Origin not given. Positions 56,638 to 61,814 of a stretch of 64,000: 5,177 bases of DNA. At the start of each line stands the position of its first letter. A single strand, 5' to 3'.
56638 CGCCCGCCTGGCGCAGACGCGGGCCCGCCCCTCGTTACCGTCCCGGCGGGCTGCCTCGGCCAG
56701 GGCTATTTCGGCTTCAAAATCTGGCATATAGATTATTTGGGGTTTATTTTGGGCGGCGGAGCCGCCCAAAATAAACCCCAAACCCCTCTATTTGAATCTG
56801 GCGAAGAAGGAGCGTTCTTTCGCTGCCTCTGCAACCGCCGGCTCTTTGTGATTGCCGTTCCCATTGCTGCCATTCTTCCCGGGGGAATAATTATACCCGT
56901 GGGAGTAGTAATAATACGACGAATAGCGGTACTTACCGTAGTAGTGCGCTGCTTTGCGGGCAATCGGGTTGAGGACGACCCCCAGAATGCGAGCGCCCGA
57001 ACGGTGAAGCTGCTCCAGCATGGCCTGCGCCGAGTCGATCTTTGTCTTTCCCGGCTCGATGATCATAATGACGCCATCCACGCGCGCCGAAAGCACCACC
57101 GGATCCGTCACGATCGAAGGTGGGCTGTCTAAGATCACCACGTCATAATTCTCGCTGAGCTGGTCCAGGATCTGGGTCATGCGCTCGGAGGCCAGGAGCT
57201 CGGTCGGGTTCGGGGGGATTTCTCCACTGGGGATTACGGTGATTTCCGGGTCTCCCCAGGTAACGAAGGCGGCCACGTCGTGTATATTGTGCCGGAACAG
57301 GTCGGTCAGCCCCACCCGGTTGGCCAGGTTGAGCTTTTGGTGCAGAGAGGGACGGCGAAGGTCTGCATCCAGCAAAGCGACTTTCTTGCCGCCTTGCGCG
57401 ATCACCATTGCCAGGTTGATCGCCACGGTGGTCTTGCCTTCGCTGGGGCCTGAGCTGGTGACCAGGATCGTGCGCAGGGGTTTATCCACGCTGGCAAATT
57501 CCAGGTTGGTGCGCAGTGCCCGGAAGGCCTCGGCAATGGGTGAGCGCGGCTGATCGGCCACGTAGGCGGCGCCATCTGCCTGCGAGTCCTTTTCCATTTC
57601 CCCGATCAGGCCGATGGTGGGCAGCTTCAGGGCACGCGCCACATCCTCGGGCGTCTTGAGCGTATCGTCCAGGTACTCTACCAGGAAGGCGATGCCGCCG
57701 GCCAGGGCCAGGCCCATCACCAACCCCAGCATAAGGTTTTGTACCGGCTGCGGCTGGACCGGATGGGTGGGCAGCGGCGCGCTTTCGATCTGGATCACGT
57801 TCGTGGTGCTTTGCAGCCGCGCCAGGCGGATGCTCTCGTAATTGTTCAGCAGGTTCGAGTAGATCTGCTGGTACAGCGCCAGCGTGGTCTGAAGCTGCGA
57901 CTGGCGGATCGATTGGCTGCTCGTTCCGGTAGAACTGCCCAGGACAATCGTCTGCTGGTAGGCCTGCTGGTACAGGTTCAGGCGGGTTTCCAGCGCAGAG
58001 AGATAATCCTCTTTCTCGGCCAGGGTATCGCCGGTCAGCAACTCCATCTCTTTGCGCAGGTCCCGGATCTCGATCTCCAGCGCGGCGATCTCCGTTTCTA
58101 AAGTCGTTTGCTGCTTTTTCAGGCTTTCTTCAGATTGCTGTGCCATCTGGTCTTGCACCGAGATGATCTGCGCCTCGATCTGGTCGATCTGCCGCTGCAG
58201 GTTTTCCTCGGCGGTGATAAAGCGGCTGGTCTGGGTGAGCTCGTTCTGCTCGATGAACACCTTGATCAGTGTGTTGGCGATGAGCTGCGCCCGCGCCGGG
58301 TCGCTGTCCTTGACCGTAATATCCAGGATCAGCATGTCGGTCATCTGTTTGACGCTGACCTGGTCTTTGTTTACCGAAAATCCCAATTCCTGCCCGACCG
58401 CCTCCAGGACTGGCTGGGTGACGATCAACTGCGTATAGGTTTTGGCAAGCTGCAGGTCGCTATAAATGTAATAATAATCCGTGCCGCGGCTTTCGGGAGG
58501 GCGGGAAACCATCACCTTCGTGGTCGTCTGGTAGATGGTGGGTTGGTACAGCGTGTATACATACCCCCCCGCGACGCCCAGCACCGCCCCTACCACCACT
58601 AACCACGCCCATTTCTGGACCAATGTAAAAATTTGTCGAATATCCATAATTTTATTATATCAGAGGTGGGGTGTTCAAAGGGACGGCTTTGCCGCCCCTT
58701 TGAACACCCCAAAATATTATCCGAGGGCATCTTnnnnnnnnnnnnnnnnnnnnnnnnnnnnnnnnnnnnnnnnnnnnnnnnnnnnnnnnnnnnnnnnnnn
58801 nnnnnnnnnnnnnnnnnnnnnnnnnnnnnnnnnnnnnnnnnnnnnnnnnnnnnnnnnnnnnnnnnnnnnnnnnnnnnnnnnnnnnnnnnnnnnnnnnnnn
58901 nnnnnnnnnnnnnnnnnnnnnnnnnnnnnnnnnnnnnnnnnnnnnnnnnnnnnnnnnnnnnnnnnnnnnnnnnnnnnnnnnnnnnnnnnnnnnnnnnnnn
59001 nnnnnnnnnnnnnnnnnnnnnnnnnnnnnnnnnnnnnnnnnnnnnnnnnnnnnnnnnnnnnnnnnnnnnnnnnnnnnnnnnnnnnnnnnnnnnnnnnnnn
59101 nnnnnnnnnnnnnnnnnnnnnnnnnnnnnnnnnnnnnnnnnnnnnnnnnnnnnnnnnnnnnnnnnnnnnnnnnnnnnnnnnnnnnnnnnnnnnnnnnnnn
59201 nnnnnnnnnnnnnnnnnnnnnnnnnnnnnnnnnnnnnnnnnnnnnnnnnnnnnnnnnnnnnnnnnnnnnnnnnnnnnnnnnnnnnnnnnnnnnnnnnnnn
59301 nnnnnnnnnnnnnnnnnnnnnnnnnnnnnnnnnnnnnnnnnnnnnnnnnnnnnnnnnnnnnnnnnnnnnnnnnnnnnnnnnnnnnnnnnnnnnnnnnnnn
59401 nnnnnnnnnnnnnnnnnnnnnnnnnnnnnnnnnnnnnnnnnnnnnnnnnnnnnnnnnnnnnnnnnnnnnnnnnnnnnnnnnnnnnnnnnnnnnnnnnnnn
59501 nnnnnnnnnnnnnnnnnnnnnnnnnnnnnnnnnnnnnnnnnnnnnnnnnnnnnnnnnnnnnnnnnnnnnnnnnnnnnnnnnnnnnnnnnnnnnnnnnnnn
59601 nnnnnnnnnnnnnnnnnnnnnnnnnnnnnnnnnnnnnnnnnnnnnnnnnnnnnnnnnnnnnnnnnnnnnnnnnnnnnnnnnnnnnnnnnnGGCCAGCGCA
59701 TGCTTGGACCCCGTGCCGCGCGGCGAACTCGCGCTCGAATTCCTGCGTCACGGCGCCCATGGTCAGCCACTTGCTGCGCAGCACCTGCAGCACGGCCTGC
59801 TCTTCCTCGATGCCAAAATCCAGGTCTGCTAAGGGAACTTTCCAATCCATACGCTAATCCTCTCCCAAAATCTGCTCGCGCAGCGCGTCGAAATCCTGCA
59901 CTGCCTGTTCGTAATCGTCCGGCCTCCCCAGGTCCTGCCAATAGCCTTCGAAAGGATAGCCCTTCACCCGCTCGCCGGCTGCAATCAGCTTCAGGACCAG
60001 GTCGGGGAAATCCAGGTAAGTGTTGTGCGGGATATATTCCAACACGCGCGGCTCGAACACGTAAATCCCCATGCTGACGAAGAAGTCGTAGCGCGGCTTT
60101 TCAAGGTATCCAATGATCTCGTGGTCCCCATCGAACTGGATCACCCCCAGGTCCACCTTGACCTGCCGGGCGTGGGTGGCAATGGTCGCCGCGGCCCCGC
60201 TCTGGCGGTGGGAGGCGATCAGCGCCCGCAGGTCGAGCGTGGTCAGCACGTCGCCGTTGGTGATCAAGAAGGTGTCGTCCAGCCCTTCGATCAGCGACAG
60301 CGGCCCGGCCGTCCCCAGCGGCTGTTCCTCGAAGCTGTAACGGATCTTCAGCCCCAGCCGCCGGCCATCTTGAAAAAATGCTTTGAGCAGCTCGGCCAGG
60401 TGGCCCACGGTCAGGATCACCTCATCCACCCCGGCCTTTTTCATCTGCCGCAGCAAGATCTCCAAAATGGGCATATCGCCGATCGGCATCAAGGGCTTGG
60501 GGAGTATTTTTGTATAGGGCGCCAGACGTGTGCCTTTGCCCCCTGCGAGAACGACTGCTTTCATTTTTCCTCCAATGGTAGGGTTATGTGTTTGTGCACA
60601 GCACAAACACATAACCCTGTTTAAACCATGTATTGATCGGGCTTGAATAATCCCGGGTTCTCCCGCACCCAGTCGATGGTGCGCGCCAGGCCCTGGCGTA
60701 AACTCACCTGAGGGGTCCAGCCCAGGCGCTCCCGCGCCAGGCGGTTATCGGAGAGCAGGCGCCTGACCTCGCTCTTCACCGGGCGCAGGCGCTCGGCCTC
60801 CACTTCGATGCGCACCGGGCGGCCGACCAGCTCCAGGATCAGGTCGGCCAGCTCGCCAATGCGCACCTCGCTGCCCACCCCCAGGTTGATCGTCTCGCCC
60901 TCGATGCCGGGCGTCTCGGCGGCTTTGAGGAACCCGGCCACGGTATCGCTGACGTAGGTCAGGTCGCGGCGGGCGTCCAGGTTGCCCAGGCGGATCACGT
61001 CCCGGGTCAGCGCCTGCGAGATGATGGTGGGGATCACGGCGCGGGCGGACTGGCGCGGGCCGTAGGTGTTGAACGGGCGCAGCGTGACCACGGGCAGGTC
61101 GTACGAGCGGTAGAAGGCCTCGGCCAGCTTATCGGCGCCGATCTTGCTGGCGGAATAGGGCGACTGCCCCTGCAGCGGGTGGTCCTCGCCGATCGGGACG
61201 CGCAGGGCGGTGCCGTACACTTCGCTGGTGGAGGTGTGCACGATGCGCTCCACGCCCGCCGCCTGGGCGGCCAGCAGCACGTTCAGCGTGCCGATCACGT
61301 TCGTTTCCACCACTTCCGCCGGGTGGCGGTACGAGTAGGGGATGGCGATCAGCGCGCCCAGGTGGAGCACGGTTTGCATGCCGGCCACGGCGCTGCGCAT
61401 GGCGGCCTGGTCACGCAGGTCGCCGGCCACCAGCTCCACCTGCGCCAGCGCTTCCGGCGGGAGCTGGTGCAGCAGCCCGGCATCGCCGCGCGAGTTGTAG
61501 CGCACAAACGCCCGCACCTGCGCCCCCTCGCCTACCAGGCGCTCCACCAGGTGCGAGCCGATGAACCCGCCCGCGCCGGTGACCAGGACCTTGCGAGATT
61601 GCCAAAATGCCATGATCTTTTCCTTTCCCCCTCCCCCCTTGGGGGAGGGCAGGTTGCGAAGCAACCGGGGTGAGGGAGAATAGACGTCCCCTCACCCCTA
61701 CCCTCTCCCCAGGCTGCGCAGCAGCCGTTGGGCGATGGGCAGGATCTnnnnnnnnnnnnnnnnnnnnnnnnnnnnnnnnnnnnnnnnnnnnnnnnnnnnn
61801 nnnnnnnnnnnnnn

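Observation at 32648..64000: Large surface-glycan locus with many nucleotide-sugar pathways but almost no soluble glycosyltransferases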

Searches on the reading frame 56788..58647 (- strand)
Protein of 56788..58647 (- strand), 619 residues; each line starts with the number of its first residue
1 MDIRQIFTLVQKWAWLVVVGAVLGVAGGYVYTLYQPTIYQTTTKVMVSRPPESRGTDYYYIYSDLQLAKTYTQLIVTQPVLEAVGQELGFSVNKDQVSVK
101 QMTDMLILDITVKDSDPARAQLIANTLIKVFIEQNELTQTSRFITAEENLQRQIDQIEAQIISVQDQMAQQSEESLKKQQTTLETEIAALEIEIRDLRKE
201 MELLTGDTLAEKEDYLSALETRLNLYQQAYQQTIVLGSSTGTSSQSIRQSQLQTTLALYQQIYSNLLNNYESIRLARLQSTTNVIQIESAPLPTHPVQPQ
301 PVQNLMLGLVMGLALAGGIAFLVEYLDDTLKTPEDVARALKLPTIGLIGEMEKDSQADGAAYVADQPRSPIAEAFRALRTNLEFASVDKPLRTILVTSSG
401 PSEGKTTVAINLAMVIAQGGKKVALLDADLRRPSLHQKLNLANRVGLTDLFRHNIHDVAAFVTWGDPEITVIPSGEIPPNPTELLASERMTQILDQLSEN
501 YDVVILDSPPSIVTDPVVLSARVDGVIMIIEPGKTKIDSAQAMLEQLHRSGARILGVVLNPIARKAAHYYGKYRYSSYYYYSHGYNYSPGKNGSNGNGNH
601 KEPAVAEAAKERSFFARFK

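Call 6: search_protein_families(library=pfam, proteins=[window:56788-58647:-], max_evalue=0.001)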
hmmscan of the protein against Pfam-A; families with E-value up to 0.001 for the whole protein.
window:56788-58647:- (619 aa): 6 families
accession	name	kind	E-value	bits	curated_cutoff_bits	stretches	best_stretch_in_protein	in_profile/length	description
PF10609.15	ParA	-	1.6e-11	44.5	27.1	1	393-560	5-173/246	NUBPL iron-transfer P-loop NTPase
PF13614.12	AAA_31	-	3.7e-10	40.5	27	1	403-547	13-164/177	AAA domain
PF13807.11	GNVR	-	3.6e-09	36.8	27.7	1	251-322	8-79/82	G-rich domain on putative tyrosine kinase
PF01656.29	CbiA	-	1.7e-08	34.9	25.4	1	395-562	2-83/125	CobQ/CobB/MinD/ParA nucleotide binding domain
PF02706.20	Wzz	-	5.5e-08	33.4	25.5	1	1-88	3-91/91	Chain length determinant protein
PF09140.17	MipZ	-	8.9e-07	28.9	20.7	1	401-511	10-110/262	ATPase MipZ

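Call 12: find_encoding_contigs(protein=window:56788-58647:-, flank=10000, max_places=6)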
Protein window:56788-58647:- (619 aa): no gene with exactly this product is on record in the collection.

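Call 15: search_protein_families(library=ncbifam, proteins=[window:56788-58647:-], max_evalue=0.01)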
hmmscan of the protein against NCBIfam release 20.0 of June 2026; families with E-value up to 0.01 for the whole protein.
window:56788-58647:- (619 aa): 26 families (the best 25 are shown)
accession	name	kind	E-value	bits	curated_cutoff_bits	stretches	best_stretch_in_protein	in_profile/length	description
NF007350.0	PRK09841.1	equivalog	2.3e-50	171.5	1248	1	68-582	194-721/726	tyrosine-protein kinase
TIGR01007.1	eps_fam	subfamily_domain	1.1e-48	165.5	108.05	1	373-573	1-200/204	polysaccharide biosynthesis tyrosine autokinase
TIGR01005.1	eps_transp_fam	subfamily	5.3e-45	153.9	411.7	2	361-584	516-746/754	exopolysaccharide transport protein family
NF008568.0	PRK11519.1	equivalog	2e-43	148.6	1068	1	101-582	223-717/720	tyrosine-protein kinase Wzc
TIGR03018.1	pepcterm_TyrKin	hypoth_equivalog_domain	1.3e-41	142.2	230.65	1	364-560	4-207/207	XrtA-associated tyrosine autokinase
TIGR03029.1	EpsG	equivalog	1.2e-37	129.6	313.8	1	354-560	66-273/274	chain length determinant protein tyrosine kinase EpsG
TIGR01006.1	polys_exp_MPA1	subfamily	2.5e-28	99.1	296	2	1-134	8-147/226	CspC family polysaccharide chain length determinant protein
TIGR01969.1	minD_arch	subfamily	3.1e-19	69.2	201.75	1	393-566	2-174/251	cell division ATPase MinD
TIGR03007.1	pepcterm_ChnLen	equivalog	1.9e-16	59.4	278.85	2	210-356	320-468/498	XrtA system polysaccharide chain length determinant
TIGR01968.1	minD_bact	equivalog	6.2e-13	48.7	212.9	1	393-560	3-171/261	septum site-determining protein MinD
NF041546.1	ParA_partition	equivalog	6.8e-10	38.8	180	2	404-431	12-39/203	ParA family partition ATPase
TIGR03017.1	EpsF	equivalog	8.2e-09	34.7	422.75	1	252-348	347-443/444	chain length determinant protein EpsF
NF008669.0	PRK11670.1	equivalog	5.4e-08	32.1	348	1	390-560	105-277/369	iron-sulfur cluster carrier protein ApbC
NF041136.1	MrpORP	equivalog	4.8e-07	29.4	450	1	393-558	7-174/365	iron-sulfur cluster carrier protein MrpORP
NF047398.1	AAA_KGGVGR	domain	6.1e-06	26.7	90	1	404-477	15-102/190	KGGVGR-motif variant AAA ATPase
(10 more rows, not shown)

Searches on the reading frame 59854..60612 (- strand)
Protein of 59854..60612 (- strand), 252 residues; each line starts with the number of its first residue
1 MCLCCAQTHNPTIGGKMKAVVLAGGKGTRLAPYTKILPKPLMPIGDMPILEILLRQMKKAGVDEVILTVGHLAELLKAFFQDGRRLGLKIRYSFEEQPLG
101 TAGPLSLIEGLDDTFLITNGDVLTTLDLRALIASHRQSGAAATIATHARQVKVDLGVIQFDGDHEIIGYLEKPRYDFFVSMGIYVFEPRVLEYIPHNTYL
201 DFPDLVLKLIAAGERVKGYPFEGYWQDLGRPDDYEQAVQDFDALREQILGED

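Call 7: search_protein_families(library=pfam, proteins=[window:59854-60612:-], max_evalue=0.001)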
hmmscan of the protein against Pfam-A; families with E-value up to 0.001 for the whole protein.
window:59854-60612:- (252 aa): 2 families
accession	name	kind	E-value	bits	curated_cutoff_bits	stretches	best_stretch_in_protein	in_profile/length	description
PF00483.29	NTP_transferase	-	9.2e-42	143.7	21.2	1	18-240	1-241/245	Nucleotidyl transferase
PF12804.13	NTP_transf_3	-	7.3e-13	49.4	27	1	19-151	1-127/160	MobA-like NTP transferase domain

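Call 8: find_encoding_contigs(protein=window:59854-60612:-, flank=10000, max_places=6)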
Protein window:59854-60612:- (252 aa): no gene with exactly this product is on record in the collection.

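Call 11: find_encoding_contigs(protein=window:59854-60564:-, flank=10000, max_places=6)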
Protein window:59854-60564:- (236 aa): no gene with exactly this product is on record in the collection.

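Call 85: search_solved_structures(query=window:59854-60564:-, max_evalue=0.00001)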
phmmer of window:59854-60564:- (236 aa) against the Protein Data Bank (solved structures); distinct sequences matched with E-value up to 0.00001: 74 (the best 60 are shown).
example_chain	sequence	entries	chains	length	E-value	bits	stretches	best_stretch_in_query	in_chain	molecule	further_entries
8x7s_B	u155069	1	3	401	1.6e-44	155.5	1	1-223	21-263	UTP--glucose-1-phosphate uridylyltransferase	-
7whr_B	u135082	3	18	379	2.3e-34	122.3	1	1-222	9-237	Nucleotidyl transferase family protein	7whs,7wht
7d72_K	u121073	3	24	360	1.6e-32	116.2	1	1-220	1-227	Mannose-1-phosphate guanyltransferase beta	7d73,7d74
7x8j_A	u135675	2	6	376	1.8e-31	112.8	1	1-230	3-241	Mannose-1-phosphate guanylyltransferase 1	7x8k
8yre_D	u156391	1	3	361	2.1e-31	112.6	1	1-230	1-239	Mannose-1-phosphate guanylyltransferase 1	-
4y7t_A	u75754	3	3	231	6.4e-25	91.3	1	1-217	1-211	Nucleotidyl transferase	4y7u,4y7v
8hhd_A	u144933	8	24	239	1.4e-21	80.4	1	1-216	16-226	Nucleotidyl transferase | N-acetylmuramate alpha-1-phosphate uridylyltransferase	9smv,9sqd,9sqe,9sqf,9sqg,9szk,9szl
6jq8_A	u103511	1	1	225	6.4e-21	78.3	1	3-225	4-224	Putative 6-deoxy-D-mannoheptose pathway protein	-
5xhw_A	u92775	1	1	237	2.3e-20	76.4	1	3-225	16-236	Putative 6-deoxy-D-mannoheptose pathway protein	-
1tzf_A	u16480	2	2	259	1.5e-17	67.3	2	2-65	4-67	Glucose-1-phosphate cytidylyltransferase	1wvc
7d72_A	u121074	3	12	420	1.6e-17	67.1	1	1-176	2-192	Mannose-1-phosphate guanyltransferase alpha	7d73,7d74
6n0u_A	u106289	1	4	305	1.3e-15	60.9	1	2-176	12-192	Glucose-1-phosphate thymidylyltransferase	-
5z09_A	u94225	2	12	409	1.4e-15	60.8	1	1-216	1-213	Dual sugar-1-phosphate nucleotidylyltransferase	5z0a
4ho0_A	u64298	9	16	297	1.7e-15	60.5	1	1-222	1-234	Glucose-1-phosphate thymidylyltransferase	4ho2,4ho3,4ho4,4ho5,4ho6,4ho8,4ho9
3hl3_A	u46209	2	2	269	1.9e-15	60.4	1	1-180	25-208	Glucose-1-phosphate thymidylyltransferase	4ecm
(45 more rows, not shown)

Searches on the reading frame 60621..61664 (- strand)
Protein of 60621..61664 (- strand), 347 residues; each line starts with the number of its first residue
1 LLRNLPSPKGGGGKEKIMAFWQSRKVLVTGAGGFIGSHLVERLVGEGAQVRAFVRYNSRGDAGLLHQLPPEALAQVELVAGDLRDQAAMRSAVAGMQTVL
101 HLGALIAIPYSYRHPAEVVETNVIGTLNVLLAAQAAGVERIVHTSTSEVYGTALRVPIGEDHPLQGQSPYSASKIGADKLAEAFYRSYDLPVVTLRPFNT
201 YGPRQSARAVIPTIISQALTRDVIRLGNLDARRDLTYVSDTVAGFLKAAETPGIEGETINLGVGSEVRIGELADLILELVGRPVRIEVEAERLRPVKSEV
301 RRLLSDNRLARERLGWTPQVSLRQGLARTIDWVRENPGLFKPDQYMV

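Call 7: search_protein_families(library=pfam, proteins=[window:60621-61664:-], max_evalue=0.001)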
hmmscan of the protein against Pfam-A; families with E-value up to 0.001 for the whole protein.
window:60621-61664:- (347 aa): 10 families
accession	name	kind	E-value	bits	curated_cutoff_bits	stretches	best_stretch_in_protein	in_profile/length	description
PF16363.11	GDP_Man_Dehyd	-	5.5e-70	236.9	27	1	27-328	1-331/332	GDP-mannose 4,6 dehydratase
PF01370.27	Epimerase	-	1.4e-57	195.3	20.9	1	26-262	1-240/240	NAD dependent epimerase/dehydratase family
PF01073.25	3Beta_HSD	-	8.7e-23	81.2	22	1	27-242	1-222/280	3-beta hydroxysteroid dehydrogenase/isomerase family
PF02719.21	Polysacc_synt_2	-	2e-19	70.4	20.2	1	26-294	1-264/293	Polysaccharide biosynthesis protein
PF13460.12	NAD_binding_10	-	1.2e-14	55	27.2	1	30-198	1-144/184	NAD(P)H-binding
PF07993.18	NAD_binding_4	-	8.3e-14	51.8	20.1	1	28-202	1-209/258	Male sterility protein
PF05368.20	NmrA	-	3.2e-10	40.5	27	1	23-146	2-107/298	NmrA-like family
PF04321.23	RmlD_sub_bind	-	1.3e-09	38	27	1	25-253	2-201/287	RmlD substrate binding domain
PF00106.31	adh_short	-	3.2e-09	37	26.6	1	25-186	2-165/195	short chain dehydrogenase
PF08659.16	KR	-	0.0003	21.2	22.6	1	26-98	3-77/180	KR domain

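Call 86: search_solved_structures(query=window:60621-61613:-, max_evalue=1e-10)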
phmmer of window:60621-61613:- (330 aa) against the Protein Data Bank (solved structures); distinct sequences matched with E-value up to 1e-10: 130 (the best 60 are shown).
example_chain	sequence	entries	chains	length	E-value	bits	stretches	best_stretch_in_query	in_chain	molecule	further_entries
1r66_A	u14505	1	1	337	2.4e-43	151.9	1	8-325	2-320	TDP-glucose-4,6-dehydratase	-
1r6d_A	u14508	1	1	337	4.5e-43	151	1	8-325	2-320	TDP-glucose-4,6-dehydratase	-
6wjb_A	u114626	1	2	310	2.2e-42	148.8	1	6-311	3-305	NAD-dependent epimerase/dehydratase family protein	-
6wj9_A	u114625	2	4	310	1.1e-41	146.5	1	6-311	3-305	NAD-dependent epimerase/dehydratase family protein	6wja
6kv9_A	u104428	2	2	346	2.3e-38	135.6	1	8-319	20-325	MoeE5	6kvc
8vr2_A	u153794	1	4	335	2.3e-37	132.3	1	6-320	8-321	NAD-dependent epimerase/dehydratase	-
7ys8_A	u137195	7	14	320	4.3e-37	131.4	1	8-318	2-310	UDP-glucose 4-epimerase | UDP-glucose 4-epimerase along with EC 5.1.3.2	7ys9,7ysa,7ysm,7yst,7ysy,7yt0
6pmh_A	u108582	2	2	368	8.3e-37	130.5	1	5-324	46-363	UDP-glucose 4-epimerase related protein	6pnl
8shh_A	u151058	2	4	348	2.8e-36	128.7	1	8-325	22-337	dTDP-glucose 4,6-dehydratase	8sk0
6bwl_A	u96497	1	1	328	3.6e-36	128.4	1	8-318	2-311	Pal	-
4zrm_A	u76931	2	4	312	3.6e-35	125.1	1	8-318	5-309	UDP-glucose 4-epimerase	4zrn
8rdg_A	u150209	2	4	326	2.1e-34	122.6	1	8-315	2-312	SDR family NAD(P)-dependent oxidoreductase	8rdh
10ke_A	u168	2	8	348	2.3e-34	122.4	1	5-316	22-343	Capsular polysaccharide biosynthesis protein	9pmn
8rdi_A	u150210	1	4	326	7.5e-34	120.7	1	8-315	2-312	SDR family NAD(P)-dependent oxidoreductase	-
3vps_A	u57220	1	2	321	8.3e-34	120.6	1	7-317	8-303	NAD-dependent epimerase/dehydratase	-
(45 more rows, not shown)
